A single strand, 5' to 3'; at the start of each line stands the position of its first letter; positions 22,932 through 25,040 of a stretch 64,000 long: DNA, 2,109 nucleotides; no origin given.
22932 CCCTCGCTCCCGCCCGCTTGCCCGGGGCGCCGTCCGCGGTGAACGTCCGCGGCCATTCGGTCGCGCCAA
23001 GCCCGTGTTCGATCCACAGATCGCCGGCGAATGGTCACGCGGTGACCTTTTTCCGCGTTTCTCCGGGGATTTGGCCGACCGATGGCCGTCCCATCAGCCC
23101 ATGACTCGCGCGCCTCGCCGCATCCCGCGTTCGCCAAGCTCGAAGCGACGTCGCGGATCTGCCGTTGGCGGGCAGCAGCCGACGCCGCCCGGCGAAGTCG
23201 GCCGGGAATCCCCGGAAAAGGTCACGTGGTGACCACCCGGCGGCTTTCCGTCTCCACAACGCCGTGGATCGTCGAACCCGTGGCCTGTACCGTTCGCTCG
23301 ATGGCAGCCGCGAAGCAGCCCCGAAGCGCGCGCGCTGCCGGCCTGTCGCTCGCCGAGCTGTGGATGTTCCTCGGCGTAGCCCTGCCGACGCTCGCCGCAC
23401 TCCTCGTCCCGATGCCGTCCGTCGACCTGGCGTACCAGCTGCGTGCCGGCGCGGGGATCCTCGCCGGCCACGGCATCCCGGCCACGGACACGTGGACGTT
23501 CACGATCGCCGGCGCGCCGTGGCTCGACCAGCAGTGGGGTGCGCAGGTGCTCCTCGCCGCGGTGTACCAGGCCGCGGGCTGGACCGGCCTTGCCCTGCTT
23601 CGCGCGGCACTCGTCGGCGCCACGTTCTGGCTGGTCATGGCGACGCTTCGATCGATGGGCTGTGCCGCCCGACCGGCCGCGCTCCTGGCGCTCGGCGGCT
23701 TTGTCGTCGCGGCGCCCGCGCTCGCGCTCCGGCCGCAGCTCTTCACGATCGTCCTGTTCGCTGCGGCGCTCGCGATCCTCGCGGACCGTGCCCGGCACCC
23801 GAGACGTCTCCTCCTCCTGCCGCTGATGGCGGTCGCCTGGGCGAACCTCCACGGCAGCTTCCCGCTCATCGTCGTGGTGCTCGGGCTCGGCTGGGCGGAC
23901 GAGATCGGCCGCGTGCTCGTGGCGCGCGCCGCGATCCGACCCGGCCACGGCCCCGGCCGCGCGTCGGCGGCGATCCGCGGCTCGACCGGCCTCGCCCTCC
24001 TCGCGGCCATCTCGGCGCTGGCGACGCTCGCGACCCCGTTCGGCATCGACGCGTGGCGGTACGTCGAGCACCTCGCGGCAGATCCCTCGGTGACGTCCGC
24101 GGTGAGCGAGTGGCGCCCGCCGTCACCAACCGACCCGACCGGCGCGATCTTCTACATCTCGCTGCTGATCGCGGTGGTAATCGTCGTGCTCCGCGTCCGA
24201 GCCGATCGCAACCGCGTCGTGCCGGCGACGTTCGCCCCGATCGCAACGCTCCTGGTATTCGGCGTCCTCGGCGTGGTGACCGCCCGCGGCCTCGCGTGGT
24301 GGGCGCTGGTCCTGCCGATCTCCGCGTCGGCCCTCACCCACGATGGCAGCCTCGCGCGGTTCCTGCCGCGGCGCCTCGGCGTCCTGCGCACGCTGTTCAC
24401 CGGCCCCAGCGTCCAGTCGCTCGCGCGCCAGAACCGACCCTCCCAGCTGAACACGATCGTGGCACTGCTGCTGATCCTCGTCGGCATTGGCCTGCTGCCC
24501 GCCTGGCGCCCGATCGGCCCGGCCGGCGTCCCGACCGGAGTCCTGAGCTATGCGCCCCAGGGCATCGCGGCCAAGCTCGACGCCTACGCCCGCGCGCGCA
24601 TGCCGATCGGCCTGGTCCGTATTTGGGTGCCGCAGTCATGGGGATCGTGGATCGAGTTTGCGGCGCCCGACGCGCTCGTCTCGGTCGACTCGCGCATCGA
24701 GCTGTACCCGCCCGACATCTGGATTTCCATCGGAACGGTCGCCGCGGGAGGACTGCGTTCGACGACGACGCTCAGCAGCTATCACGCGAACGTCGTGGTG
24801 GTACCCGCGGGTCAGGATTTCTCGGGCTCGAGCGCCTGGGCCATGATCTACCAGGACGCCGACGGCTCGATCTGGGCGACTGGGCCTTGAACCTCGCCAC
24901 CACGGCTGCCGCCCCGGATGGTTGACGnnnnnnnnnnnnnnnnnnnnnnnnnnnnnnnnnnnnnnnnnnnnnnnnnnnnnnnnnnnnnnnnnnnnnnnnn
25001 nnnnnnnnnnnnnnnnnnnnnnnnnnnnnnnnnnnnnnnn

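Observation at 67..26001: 26-kb envelope-glycan locus unusually dense in GT-C / GT87 (DUF2029)-like membrane glycosyltransferases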

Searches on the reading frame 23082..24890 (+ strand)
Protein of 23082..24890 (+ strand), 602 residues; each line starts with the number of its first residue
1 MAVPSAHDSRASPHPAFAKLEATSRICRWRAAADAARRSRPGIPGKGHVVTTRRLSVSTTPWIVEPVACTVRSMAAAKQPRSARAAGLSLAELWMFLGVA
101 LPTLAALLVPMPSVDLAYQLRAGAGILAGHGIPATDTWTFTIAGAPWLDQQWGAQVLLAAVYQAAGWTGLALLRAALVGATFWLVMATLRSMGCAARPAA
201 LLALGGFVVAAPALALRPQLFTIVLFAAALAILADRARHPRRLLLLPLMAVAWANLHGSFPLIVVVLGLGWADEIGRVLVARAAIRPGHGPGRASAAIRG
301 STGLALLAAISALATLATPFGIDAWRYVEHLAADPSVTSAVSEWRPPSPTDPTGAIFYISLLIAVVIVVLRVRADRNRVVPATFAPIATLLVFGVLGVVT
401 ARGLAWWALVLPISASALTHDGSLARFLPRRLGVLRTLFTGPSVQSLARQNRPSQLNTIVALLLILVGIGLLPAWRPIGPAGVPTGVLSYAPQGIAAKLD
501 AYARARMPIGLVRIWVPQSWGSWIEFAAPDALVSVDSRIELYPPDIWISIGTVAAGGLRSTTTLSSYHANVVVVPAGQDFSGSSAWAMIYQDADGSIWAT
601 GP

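Call 7: search_protein_families(library=pfam, proteins=[window:23082-24890:+], max_evalue=0.01)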
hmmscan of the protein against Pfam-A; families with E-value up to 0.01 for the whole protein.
window:23082-24890:+ (602 aa): 0 families

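Call 12: search_protein_families(library=ncbifam, proteins=[window:23301-24890:+], max_evalue=0.1)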
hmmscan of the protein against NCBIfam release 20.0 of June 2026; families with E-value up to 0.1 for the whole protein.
window:23301-24890:+ (529 aa): 0 families

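Call 20: find_homologous_proteins(query=window:23301-24890:+, max_evalue=0.00001)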
Query window:23301-24890:+ (529 aa): 932 proteins with E <= 0.00001 among 8000 candidates; the best 120 are listed.
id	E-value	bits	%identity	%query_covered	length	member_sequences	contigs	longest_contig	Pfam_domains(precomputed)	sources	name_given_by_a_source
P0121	0.0e+0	1119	100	100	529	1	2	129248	-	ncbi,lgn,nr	ncbi:MAG TPA: hypothetical protein VE011_02060 [Candidatus Dormibacteraeota bacterium]|nr:hypothetic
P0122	1.2e-282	957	86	98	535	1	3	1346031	-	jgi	jgi:hypothetical protein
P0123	5.5e-257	872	78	100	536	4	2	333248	-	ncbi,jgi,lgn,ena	jgi:hypothetical protein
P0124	7.4e-255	865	79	99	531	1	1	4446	-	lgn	-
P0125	4.7e-252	856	86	89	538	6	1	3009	-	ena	-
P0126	7.2e-244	829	74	99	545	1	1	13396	-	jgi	jgi:hypothetical protein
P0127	3.2e-243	827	76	99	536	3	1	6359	-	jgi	jgi:hypothetical protein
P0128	8.7e-233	792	71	100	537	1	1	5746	-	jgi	jgi:hypothetical protein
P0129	3.7e-232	790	74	96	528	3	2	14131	-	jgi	jgi:hypothetical protein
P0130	5.5e-183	628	61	96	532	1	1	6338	-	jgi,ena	jgi:hypothetical protein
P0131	4.4e-177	608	56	99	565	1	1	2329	-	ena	-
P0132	1.4e-176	607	58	96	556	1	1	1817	-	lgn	-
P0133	1.6e-175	603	59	96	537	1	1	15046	-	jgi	jgi:hypothetical protein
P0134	9.3e-175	601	58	96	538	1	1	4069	-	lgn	-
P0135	1.0e-174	601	58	96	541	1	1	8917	-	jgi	-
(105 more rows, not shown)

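Call 23: search_solved_structures(query=A1, max_evalue=10)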
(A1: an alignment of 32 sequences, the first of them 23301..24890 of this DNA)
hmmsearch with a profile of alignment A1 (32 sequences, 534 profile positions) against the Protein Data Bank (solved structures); distinct sequences matched with E-value up to 10: 5.
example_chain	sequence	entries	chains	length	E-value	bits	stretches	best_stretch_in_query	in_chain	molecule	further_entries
8fl2_NT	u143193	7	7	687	0.54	12.2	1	419-503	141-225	Protein SDA1 homolog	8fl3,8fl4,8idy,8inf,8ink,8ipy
8k12_A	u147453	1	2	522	0.6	12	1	301-342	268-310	SID1 transmembrane family member 2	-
7y63_A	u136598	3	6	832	3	9.7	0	301-342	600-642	SID1 transmembrane family member 2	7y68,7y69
8k10_A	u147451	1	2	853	3.2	9.6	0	301-342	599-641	SID1 transmembrane family member 2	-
8j6o_A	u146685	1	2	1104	7.8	8.4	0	301-342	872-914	Green fluorescent protein (Fragment),SID1 transmembrane family member 2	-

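Call 29: predict_structure(alignment_id=A1)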
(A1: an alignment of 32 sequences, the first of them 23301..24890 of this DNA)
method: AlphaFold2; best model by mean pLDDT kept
length: 529 residues; sequences in the alignment: 32
mean_pLDDT: 80.5   pTM: 0.84
mean pLDDT of the five models: 80.5, 80.1, 76.7, 74.7, 71.9
residues with pLDDT >= 90: 163; 70-90: 248; 50-70: 98; < 50: 20
segments of 3 or more residues with pLDDT < 50: 1-4, 6-9, 66-70, 220-222, 464-466
pLDDT, mean of each block of 10 residues (from residue 1): 47 81 93 90 83 82 51 67 94 95 96 90 84 83 85 93 87 88 78 83 79 59 57 73 56 69 70 84 92 91 84 91 86 90 75 66 59 74 93 93 92 91 94 79 84 86 55 79 79 88 77 89 86
secondary structure, 60 per line:
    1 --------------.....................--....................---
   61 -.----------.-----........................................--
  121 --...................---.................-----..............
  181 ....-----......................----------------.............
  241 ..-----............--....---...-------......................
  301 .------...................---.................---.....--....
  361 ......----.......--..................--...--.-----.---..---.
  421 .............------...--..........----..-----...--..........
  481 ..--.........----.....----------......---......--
elements in order: H17-35 H40-57 H79-118 H123-141 H145-161 H167-184 H190-211 H228-242 H248-259 H262-265 H279-301 H308-326 H330-346 H350-354 H357-366 H371-377 H382-397 H420-433 E440-442 H445-454 H471-482 H485-493 E498-502 E513-518 E522-527

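Call 33: fold_search(model_id=the predicted structure, library=pdb)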
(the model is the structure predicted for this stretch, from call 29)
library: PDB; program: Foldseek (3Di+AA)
matches with E <= 10: 216; with E <= 0.001: 9
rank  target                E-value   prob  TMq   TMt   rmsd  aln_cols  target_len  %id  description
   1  8age_A                1.3e-06  1.00  0.47  0.40  13.5       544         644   13  Structure of yeast oligosaccharylransferase complex with acceptor peptide bound (released 2022-12-07)
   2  7oci_F                1.5e-05  1.00  0.46  0.40  14.3       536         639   13  Cryo-EM structure of yeast Ost6p containing oligosaccharyltransferase complex (released 2022-02-16)
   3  8b6l_I                3.2e-05  1.00  0.46  0.37  14.9       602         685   13  Subtomogram average of the human Sec61-TRAP-OSTA-translocon (released 2022-12-07)
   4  6ezn_F                5.1e-05  1.00  0.48  0.41  12.3       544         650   12  Cryo-EM structure of the yeast oligosaccharyltransferase (OST) complex (released 2018-01-17)
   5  8if8_B                2.5e-04  1.00  0.36  0.32  14.2       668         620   12  Arabinosyltransferase AftA (released 2023-05-31)
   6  7zlg_A                2.7e-04  1.00  0.46  0.39  11.4       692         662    9  Cryo-EM structure of C-mannosyltransferase CeDPY19, in complex with acceptor peptide and bound to CMT2-Fab and anti-Fa (released 2023-01-11)
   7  7zlh_A                4.5e-04  1.00  0.45  0.38  12.2       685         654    9  Cryo-EM structure of C-mannosyltransferase CeDPY19, in apo state, bound to CMT2-Fab and anti-Fab nanobody (released 2023-01-11)
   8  7e9s_A                6.4e-04  1.00  0.54  0.35  12.9       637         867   13  Archaeal oligosaccharyltransferase AglB from Archaeoglobus fulgidus in complex with an inhibitory peptide and a dolich (released 2021-09-08)
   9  7zli_A                9.4e-04  1.00  0.46  0.39  12.6       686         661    9  Cryo-EM structure of C-mannosyltransferase CeDPY19, in complex with Dol25-P-Man and bound to CMT2-Fab and anti-Fab nan (released 2023-01-11)
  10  3rce_A                2.3e-03  1.00  0.43  0.35  11.1       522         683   12  Bacterial oligosaccharyltransferase PglB (released 2011-06-15)
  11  9s6t_A                4.1e-03  1.00  0.44  0.48  10.0       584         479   12  Ternary cryo-EM structure of chicken ALG12 with Dol25-PP-GlcNAc2Man7, Dol25-P-Man, and Fab (released 2026-03-18)
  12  6wbx                  6.3e-03  1.00  0.44  0.22   9.6       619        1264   16  Single-Particle Cryo-EM Structure of Arabinofuranosyltransferase AftD from Mycobacteria, Mutant R1389S Class 1 (released 2020-05-13)
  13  5f15                  9.2e-03  1.00  0.44  0.43  10.8       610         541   12  Crystal Structure of ArnT from Cupriavidus metallidurans bound to Undecaprenyl phosphate (released 2016-02-17)
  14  9dm5                  1.5e-01  0.91  0.33  0.41  14.9       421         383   14  Product-Bound mannosyltransferase PimE (released 2025-06-25)
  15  9s6r_A                2.9e-01  0.87  0.35  0.44  13.6       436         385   13  Ternary cryo-EM structure of yeast ALG3 with Dol25-PP-GlcNAc2Man5, Dol25-P-Man, and Fab (released 2026-03-18)
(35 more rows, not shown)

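Call 37: find_related_loci(query=A1, collection=genome_contigs, flank=10000)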
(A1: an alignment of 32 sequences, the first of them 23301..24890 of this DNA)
Query A1 (529 aa) in genome_contigs; peptide patterns used: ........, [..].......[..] (x = any residue, [..] = any of these).
159 stretches matched a pattern; 116 encode a relative of the query (tblastn E <= 1e-3); the best 80 are kept; 80 distinct loci.
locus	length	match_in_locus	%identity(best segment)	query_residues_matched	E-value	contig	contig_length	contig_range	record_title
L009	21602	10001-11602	78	1-529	0e+0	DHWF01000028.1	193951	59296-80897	MAG TPA_asm: Chloroflexi bacterium UBA5189 UBA5189_contig_33, whole genome shotgun sequence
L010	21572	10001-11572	55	16-525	2e-158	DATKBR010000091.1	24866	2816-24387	MAG TPA_asm: Candidatus Limnocylindria bacterium isolate SMAG_U14425 k141_1468501, whole genome shotgun sequence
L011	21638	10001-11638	56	7-525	6e-154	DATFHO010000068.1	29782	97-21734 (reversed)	MAG TPA_asm: Candidatus Limnocylindrales bacterium isolate SMAG_U8691 k141_949237, whole genome shotgun sequence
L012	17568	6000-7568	52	16-525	4e-154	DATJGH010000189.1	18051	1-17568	MAG TPA_asm: Patescibacteria group bacterium isolate SMAG_U15481 k141_605738, whole genome shotgun sequence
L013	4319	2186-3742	55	16-525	5e-158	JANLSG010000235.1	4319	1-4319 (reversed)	MAG: Chloroflexota bacterium isolate OTE_25_metabat_404 OTE_25_k141_2632087, whole genome shotgun sequence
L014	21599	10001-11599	53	16-525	2e-152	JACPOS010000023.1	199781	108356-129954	MAG: Chloroflexi bacterium isolate NC_groundwater_607_Pr5_B-0.1um_70_26 alan_book_18_scaffold_77212, whole genome shotgu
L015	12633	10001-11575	53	16-525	2e-150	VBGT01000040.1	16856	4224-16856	MAG: Chloroflexi bacterium isolate CF_85 14_1009_16_30cm_scaffold_10379, whole genome shotgun sequence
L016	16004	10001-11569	51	16-525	2e-146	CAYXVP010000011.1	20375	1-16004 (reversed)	MAG TPA_asm: uncultured Anaerolinea sp. isolate SRP273308_co1_404 genome assembly, contig: NODE_2782_length_20375_cov_6.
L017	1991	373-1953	52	8-525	1e-154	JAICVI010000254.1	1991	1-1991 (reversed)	MAG: Chloroflexota bacterium isolate HEB_FP_1_bin.40 k141_1855803_length_1991_cov_11.4914, whole genome shotgun sequence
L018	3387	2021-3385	56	16-461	6e-146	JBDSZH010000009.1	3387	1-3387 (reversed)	MAG: Candidatus Limnocylindrales bacterium isolate cluster1_bin.81 k127_14447966, whole genome shotgun sequence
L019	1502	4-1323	52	111-521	1e-132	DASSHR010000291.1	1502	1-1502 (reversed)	MAG TPA_asm: Candidatus Limnocylindrales bacterium isolate SMAG_U1066 k141_799858, whole genome shotgun sequence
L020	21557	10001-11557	53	16-525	3e-157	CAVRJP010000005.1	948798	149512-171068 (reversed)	MAG: uncultured Chloroflexia bacterium isolate MFD04935.bin.2.127 genome assembly, contig: contig_821, whole genome shot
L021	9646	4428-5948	47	13-525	4e-115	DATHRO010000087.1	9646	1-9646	MAG TPA_asm: Candidatus Deferrimicrobiaceae bacterium isolate SMAG_U16027 k141_397903, whole genome shotgun sequence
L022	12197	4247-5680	46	16-525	1e-113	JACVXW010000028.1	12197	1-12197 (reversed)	MAG: Chloroflexota bacterium isolate A1_bin.2 scaffold_532, whole genome shotgun sequence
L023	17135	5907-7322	46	16-525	1e-110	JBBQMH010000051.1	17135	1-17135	MAG: Candidatus Limnocylindrales bacterium isolate Co_metawrap_434 Cmw_434_k141_18310566_length_17135_cov_17.5107, whole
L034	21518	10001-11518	48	15-525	1e-113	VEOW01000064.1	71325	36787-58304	MAG: Chloroflexi bacterium isolate MnB_4 Mn-Chloroflexi-1_253338, whole genome shotgun sequence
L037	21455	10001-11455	38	15-524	6e-87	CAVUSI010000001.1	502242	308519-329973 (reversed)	MAG: uncultured Chloroflexia bacterium isolate MFD06085.bin.2.4 genome assembly, contig: contig_13815, whole genome shot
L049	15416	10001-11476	39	15-524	6e-82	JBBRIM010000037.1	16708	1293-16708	MAG: Candidatus Limnocylindrales bacterium isolate Co_metawrap_2787 Cmw_2787_k141_24531714_length_16708_cov_8.9978, whol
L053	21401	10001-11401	40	15-524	1e-81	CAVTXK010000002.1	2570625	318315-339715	MAG: uncultured Chloroflexia bacterium isolate MFD06742.bin.2.198 genome assembly, contig: contig_4554, whole genome sho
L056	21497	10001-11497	38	15-525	8e-82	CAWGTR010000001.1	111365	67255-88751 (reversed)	MAG: uncultured Chloroflexia bacterium isolate MFD03975.bin.2.87 genome assembly, contig: contig_103627, whole genome sh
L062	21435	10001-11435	47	11-525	8e-86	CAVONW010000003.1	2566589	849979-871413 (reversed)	MAG: uncultured Chloroflexia bacterium isolate MFD09964.bin.1.240 genome assembly, contig: contig_8415, whole genome sho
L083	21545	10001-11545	39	1-522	2e-69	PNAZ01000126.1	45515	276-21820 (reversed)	MAG: Chloroflexi bacterium isolate palsa_1033 73.20110800_P1M.33_contig_595, whole genome shotgun sequence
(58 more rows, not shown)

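Call 56: search_protein_families(library=pfam, proteins=[L053:4383-6623:+, L016:4974-5642:-, L062:1856-3004:+, L037:17477-18829:-, L056:16830-17777:+, L049:13414-15330:-, L053:3158-4369:+, L083:11664-13256:+, L034:3477-4961:-, L056:9067-9957:+], max_evalue=0.01)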
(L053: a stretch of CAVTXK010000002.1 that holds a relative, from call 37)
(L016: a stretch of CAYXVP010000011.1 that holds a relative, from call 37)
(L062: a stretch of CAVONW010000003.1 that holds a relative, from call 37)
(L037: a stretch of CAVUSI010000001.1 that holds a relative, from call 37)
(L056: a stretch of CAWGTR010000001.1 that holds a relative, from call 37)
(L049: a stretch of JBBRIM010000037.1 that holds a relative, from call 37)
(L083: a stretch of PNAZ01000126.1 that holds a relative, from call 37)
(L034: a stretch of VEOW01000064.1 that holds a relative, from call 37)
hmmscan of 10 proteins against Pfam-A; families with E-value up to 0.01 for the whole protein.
L053:4383-6623:+ (746 aa): 2 families
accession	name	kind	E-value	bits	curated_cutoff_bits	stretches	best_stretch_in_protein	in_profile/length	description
PF07690.21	MFS_1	-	7.7e-08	32.1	33.4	1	7-365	3-329/347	Major Facilitator Superfamily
PF01564.23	Spermine_synth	-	6.2e-06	26.3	22.9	1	503-621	11-129/186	Spermine/spermidine synthase domain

L016:4974-5642:- (222 aa): 5 families
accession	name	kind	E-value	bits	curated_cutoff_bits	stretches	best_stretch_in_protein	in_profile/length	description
PF13489.12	Methyltransf_23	-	1.1e-10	41.9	27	1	39-174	21-162/164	Methyltransferase domain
PF08241.18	Methyltransf_11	-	6.8e-07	30.3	21.2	1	72-135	34-95/95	Methyltransferase domain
PF13649.12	Methyltransf_25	-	4.7e-06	27.6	27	1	65-131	26-97/97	Methyltransferase domain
PF08242.18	Methyltransf_12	-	8.4e-05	23.7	30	1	46-133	2-98/98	Methyltransferase domain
PF13847.12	Methyltransf_31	-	0.00064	19.9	27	1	78-139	55-113/145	Methyltransferase domain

L062:1856-3004:+ (382 aa): 3 families
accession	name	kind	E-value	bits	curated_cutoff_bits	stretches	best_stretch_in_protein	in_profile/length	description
PF13231.12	PMT_2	-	2.7e-06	28.1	26.1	1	118-241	19-149/160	Dolichyl-phosphate-mannose-protein mannosyltransferase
PF04188.19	Mannosyl_trans2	-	2.9e-05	24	22.4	1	66-214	54-207/443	Mannosyltransferase (PIG-V)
PF06728.19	PIG-U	-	0.0074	15.9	24.5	1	147-254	117-226/378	GPI transamidase subunit PIG-U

L037:17477-18829:- (450 aa): 0 families

L056:16830-17777:+ (315 aa): 1 family
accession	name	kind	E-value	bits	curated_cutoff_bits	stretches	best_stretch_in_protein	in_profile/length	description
PF03706.18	LPG_synthase_TM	-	4.7e-49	167.9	33.4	1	12-273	33-302/302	Lysylphosphatidylglycerol synthase TM region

L049:13414-15330:- (638 aa): 1 family
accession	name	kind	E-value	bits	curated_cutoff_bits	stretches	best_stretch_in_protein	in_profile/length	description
PF01564.23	Spermine_synth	-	3.7e-11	43.3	22.9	1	228-355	20-139/186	Spermine/spermidine synthase domain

L053:3158-4369:+ (403 aa): 0 families

L083:11664-13256:+ (530 aa): 1 family
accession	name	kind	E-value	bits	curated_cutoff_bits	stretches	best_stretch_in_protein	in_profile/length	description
PF13231.12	PMT_2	-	0.0023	18.6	26.1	1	86-228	4-152/160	Dolichyl-phosphate-mannose-protein mannosyltransferase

L034:3477-4961:- (494 aa): 1 family
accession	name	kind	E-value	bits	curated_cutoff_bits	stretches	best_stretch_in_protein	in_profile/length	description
PF00884.28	Sulfatase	-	3.6e-07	30.2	25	1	159-420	2-247/301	Sulfatase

L056:9067-9957:+ (296 aa): 0 families
